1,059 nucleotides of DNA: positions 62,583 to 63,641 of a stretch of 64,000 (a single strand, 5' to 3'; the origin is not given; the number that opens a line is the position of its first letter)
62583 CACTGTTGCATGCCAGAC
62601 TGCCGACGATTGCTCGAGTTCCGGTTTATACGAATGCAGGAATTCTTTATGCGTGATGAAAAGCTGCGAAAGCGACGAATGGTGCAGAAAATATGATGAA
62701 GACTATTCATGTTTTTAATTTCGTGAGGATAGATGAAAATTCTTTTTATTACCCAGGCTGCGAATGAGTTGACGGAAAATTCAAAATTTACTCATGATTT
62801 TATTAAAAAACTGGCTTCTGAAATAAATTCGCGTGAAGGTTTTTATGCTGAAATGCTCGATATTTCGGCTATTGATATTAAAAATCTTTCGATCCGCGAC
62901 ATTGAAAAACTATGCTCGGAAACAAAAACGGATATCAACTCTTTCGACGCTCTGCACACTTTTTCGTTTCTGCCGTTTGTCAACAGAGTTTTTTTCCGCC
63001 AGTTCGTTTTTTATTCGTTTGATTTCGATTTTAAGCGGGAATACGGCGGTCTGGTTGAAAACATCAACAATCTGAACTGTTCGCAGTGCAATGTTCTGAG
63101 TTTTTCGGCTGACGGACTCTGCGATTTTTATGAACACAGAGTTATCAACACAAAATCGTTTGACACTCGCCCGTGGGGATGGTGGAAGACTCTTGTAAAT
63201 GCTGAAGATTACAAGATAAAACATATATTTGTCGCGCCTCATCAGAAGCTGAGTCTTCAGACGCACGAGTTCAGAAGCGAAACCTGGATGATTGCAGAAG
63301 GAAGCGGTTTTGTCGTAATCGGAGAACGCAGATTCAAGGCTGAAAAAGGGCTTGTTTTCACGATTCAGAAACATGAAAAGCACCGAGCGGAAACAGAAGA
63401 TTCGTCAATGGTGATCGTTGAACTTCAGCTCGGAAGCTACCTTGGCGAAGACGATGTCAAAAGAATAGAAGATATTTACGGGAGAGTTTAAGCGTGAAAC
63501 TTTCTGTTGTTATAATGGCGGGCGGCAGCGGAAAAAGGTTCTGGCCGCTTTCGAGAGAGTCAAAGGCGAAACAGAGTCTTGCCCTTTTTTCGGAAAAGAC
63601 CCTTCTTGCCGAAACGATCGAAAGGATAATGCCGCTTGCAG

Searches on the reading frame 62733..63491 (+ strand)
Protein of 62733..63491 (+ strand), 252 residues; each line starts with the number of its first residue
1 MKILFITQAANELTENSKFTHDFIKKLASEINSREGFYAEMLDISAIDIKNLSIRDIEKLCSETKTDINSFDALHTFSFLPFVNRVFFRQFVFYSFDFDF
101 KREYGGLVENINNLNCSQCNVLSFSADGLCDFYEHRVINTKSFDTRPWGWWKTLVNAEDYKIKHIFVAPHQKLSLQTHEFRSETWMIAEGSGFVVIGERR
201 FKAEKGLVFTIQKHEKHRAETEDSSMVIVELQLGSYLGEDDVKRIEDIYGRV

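Call 38: search_protein_families(library=pfam, proteins=[window:62733-63491:+], max_evalue=0.001)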
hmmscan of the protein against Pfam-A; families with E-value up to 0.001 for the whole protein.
window:62733-63491:+ (252 aa): 2 families
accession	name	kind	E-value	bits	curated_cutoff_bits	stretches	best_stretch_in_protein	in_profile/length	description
PF01050.24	MannoseP_isomer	-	1.8e-22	80.1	23.6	1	145-247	13-116/116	Mannose-6-phosphate isomerase C-terminal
PF07883.17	Cupin_2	-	5.1e-05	23.4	27.2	1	167-224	5-61/70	Cupin domain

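Call 57: find_encoding_contigs(protein=window:62733-63491:+, flank=10000, max_places=2)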
Protein window:62733-63491:+ (252 aa): 11 contigs read that carry it; 2 places shown.
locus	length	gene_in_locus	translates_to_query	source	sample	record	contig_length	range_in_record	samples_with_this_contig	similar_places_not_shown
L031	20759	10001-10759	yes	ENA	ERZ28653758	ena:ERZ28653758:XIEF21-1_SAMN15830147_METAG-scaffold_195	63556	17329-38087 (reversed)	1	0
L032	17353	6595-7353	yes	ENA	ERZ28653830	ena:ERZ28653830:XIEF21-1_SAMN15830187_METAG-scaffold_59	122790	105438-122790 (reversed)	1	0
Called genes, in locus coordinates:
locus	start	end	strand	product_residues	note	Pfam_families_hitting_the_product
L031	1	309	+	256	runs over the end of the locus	-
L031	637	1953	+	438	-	PF13173:AAA_14, PF13635:DUF4143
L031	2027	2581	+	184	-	-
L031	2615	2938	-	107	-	-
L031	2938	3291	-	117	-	PF02604:PhdYeFM_antitox (faint)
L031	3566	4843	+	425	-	PF13173:AAA_14, PF13635:DUF4143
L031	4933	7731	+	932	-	-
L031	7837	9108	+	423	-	PF00188:CAP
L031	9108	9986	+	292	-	PF24290:DUF7478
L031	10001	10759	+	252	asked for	PF01050:MannoseP_isomer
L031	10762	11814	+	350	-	PF00483:NTP_transferase, PF12804:NTP_transf_3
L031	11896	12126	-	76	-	-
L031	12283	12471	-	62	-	-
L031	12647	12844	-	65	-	-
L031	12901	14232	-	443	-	PF13036:LpoB, PF07603:Lcl_C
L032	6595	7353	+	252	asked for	PF01050:MannoseP_isomer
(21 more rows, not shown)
